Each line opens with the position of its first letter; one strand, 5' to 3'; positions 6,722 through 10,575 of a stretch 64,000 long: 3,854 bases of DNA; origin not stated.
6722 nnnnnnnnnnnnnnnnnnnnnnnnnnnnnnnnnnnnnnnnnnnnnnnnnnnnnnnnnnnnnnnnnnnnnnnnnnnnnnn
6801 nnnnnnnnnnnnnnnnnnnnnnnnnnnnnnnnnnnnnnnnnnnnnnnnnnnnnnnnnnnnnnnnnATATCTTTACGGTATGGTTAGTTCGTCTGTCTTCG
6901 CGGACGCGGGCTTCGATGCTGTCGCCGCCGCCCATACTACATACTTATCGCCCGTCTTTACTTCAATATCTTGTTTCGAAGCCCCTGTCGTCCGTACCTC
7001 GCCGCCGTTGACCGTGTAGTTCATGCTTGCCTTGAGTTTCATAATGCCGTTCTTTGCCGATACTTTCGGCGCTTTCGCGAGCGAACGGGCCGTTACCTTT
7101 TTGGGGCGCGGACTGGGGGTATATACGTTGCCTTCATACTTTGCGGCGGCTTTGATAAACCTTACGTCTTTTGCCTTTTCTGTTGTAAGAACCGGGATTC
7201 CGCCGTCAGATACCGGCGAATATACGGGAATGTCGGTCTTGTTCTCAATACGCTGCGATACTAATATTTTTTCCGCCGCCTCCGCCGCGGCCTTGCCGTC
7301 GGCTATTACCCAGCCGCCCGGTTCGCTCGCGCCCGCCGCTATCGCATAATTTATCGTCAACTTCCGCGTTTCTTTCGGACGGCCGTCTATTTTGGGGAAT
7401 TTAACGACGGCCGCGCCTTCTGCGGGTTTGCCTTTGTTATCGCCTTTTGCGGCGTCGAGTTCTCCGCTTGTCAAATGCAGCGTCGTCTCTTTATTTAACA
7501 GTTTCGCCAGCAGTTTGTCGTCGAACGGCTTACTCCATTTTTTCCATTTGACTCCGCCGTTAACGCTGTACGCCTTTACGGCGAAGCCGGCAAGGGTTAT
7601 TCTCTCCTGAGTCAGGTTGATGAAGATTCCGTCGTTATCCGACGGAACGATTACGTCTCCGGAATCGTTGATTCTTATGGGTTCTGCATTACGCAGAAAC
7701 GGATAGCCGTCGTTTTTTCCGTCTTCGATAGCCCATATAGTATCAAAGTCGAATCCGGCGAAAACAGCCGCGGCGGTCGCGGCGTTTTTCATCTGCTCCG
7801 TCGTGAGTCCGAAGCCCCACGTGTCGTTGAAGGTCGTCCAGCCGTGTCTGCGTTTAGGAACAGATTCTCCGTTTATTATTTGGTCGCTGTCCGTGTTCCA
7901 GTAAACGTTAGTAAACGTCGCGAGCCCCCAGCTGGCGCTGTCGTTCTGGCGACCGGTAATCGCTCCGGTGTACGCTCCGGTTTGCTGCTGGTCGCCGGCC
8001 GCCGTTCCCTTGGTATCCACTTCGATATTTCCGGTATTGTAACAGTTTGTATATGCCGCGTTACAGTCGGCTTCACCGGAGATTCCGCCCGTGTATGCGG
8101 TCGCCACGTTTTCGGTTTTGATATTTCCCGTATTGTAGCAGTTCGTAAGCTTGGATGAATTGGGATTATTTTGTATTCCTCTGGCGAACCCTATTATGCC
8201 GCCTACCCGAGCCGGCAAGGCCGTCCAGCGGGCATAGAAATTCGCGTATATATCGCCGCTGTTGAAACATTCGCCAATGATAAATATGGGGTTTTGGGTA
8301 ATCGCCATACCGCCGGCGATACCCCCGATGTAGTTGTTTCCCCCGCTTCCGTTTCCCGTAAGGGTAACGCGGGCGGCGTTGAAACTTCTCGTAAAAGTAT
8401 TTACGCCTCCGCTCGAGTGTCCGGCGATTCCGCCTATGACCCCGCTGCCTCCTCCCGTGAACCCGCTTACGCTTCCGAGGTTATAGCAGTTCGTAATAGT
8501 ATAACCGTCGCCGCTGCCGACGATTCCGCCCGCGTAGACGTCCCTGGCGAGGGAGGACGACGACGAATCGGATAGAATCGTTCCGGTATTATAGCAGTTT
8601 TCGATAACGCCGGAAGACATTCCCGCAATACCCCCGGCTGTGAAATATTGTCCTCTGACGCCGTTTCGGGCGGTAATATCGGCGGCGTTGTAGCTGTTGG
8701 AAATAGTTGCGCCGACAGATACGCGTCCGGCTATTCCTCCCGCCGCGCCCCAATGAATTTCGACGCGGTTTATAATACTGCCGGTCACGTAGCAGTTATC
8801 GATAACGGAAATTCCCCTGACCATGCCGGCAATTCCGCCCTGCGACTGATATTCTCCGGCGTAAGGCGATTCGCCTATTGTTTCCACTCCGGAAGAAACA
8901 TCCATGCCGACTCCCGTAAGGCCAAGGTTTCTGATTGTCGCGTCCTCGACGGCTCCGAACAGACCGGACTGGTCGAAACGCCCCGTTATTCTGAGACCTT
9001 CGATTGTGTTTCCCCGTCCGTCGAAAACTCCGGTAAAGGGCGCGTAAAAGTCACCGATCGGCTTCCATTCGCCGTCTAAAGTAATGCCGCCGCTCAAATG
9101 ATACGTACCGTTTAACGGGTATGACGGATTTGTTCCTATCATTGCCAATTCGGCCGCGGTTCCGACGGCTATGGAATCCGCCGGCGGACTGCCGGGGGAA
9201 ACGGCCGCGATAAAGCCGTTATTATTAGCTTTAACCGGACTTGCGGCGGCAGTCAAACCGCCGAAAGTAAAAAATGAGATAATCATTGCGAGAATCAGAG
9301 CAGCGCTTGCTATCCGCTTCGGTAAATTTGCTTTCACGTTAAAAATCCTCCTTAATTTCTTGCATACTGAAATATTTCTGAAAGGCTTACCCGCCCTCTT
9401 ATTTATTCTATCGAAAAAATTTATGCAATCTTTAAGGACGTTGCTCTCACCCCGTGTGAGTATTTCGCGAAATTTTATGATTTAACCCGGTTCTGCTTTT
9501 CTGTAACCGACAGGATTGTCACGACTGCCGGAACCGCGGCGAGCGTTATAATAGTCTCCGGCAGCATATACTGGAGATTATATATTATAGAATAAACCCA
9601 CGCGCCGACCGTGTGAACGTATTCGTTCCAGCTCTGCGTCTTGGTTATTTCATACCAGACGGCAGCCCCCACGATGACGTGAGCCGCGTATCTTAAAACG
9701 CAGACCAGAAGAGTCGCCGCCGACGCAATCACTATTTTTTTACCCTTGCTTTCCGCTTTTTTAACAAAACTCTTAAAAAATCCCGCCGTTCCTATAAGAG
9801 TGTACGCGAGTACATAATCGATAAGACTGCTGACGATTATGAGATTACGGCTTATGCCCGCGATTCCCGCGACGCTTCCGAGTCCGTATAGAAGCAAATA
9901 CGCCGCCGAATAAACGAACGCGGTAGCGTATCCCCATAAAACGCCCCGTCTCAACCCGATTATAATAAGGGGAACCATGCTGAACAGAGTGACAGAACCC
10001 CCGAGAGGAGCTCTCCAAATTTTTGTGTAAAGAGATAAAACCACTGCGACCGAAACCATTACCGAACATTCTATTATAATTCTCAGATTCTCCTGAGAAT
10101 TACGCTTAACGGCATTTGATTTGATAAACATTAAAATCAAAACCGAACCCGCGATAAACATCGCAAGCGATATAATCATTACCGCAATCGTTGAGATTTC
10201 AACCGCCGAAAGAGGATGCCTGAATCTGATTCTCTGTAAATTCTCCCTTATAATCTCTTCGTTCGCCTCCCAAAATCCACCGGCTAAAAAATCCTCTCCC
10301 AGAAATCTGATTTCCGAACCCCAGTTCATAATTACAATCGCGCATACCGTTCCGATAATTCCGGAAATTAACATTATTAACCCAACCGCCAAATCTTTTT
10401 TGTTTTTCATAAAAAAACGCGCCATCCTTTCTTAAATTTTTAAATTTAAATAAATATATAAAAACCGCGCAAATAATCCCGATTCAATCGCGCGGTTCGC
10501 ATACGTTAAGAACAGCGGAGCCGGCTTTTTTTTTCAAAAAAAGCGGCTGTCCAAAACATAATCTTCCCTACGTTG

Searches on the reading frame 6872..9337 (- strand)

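Call 25: search_protein_families(library=pfam, proteins=[window:6872-9337:-], max_evalue=0.01)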
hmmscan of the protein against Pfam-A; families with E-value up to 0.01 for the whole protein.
window:6872-9337:- (821 aa): 1 family
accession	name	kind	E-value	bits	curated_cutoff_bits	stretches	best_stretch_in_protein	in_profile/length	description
PF07581.17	Glug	-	4.8e-11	42.7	20.5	0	233-254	4-27/28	The GLUG motif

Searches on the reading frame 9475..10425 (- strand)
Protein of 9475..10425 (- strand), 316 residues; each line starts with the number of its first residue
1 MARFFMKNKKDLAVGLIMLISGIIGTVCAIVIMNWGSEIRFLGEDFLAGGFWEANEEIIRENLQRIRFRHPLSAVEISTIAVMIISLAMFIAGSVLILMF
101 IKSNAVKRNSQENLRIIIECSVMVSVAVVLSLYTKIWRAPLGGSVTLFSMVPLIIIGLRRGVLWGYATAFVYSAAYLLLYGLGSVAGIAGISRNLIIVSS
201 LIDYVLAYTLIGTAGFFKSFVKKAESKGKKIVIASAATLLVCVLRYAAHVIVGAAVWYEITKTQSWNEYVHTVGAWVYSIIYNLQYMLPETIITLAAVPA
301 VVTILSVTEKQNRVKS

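Call 25: search_protein_families(library=pfam, proteins=[window:9475-10425:-], max_evalue=0.01)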
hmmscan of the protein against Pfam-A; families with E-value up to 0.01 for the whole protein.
window:9475-10425:- (316 aa): 1 family
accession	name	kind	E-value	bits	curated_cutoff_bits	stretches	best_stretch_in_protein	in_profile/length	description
PF09515.15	Thia_YuaJ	-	1.3e-22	81.1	25.8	1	117-302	1-169/177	Thiamine transporter protein (Thia_YuaJ)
